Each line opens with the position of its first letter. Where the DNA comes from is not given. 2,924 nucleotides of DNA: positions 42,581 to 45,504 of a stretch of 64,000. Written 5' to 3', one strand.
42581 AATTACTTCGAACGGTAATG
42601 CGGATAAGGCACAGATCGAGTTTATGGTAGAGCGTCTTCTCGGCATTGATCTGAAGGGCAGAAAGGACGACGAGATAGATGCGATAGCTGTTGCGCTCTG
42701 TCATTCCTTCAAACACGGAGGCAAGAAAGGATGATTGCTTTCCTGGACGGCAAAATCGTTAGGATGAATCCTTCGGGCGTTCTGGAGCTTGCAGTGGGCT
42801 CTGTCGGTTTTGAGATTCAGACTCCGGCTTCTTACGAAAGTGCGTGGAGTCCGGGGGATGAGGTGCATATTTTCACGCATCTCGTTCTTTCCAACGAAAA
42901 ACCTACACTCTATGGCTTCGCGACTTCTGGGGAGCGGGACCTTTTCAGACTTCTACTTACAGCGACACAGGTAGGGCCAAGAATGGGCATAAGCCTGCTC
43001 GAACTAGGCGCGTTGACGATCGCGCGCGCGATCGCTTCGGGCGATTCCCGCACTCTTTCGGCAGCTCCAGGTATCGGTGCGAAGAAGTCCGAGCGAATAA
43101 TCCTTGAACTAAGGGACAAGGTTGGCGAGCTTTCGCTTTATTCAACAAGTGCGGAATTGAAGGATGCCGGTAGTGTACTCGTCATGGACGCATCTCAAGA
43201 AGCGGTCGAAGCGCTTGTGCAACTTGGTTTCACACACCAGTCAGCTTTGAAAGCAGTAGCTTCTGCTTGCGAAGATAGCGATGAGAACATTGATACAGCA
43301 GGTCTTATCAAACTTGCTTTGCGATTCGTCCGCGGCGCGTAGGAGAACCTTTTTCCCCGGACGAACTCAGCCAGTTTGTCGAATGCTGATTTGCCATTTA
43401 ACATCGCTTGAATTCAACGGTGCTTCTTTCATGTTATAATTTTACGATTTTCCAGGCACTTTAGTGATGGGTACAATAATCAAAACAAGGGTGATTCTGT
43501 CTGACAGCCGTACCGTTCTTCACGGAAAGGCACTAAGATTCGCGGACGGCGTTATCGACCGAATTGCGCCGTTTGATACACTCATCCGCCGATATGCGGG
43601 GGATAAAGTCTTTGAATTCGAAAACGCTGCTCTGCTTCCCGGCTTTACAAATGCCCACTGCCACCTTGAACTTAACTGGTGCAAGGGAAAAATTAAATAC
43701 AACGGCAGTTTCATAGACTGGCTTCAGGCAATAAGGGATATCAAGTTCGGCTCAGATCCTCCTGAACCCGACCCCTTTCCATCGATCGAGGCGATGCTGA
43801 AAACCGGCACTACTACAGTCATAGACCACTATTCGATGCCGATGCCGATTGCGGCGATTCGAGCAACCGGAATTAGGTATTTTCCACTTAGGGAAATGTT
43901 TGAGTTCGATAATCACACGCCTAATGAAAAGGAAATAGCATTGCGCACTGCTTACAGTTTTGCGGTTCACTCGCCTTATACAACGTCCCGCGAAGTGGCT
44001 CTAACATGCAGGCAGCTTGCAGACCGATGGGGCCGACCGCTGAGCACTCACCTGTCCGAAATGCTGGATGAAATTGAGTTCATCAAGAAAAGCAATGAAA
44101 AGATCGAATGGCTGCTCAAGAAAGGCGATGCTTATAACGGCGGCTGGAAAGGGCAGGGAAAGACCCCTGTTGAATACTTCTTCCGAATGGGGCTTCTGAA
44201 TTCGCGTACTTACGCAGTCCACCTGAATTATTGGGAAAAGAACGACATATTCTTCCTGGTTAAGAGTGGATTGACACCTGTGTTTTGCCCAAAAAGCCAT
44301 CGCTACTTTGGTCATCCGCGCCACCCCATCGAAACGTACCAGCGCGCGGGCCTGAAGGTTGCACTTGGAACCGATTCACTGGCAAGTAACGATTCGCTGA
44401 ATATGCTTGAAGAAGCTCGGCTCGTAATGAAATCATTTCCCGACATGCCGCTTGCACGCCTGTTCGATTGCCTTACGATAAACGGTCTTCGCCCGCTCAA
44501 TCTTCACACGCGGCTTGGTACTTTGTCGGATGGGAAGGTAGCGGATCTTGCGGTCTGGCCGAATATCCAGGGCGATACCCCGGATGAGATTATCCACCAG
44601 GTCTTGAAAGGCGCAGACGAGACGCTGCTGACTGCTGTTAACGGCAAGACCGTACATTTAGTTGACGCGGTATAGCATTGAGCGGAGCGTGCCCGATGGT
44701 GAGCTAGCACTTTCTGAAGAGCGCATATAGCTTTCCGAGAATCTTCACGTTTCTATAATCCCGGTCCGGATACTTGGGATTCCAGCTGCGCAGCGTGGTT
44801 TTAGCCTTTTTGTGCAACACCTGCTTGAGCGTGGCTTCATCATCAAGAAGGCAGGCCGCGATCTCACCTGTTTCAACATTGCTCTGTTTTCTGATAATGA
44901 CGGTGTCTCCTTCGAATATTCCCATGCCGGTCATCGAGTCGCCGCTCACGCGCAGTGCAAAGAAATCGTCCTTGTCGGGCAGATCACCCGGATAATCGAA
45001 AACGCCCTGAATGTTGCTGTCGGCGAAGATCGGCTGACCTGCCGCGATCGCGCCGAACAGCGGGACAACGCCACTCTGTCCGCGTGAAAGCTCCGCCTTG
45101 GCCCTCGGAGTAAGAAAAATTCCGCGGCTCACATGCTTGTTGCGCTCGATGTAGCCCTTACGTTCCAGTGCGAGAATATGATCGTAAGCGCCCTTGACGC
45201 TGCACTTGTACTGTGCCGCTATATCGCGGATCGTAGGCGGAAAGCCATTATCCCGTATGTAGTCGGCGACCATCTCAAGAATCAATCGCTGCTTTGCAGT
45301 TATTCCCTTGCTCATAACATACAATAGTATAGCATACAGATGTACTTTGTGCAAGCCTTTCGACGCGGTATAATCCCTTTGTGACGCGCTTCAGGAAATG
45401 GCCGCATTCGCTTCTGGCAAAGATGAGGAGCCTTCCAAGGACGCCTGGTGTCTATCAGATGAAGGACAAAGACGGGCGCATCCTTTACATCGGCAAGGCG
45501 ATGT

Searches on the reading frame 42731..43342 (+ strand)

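Call 62: search_protein_families(library=pfam, proteins=[window:42731-43342:+], max_evalue=0.00001)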
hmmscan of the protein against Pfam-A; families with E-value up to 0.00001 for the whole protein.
window:42731-43342:+ (203 aa): 3 families
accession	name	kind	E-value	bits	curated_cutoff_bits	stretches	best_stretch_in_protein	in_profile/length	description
PF14520.12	HHH_5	-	7.4e-13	49.2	27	1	72-129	1-57/57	Helix-hairpin-helix domain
PF01330.27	RuvA_N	-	3e-12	46.9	23.6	1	1-62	1-61/61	RuvA N terminal domain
PF07499.19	RuvA_C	-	2.4e-10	41.2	24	1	153-199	1-45/47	RuvA, C-terminal domain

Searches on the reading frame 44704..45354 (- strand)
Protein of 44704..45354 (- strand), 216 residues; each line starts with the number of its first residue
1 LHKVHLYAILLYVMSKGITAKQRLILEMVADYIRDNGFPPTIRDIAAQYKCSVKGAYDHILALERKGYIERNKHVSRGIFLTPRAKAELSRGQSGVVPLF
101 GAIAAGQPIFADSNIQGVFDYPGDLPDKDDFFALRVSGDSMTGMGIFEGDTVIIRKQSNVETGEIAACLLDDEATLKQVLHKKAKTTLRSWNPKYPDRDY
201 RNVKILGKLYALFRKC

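Call 62: search_protein_families(library=pfam, proteins=[window:44704-45354:-], max_evalue=0.00001)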
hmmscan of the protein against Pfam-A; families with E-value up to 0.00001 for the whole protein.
window:44704-45354:- (216 aa): 2 families
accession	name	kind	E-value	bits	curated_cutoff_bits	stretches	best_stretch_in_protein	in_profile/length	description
PF00717.28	Peptidase_S24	-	4.8e-28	97.6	23.3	1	98-209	1-115/116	Peptidase S24-like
PF01726.22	LexA_DNA_bind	-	4.3e-15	55.7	23.7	1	16-78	2-65/65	LexA DNA binding domain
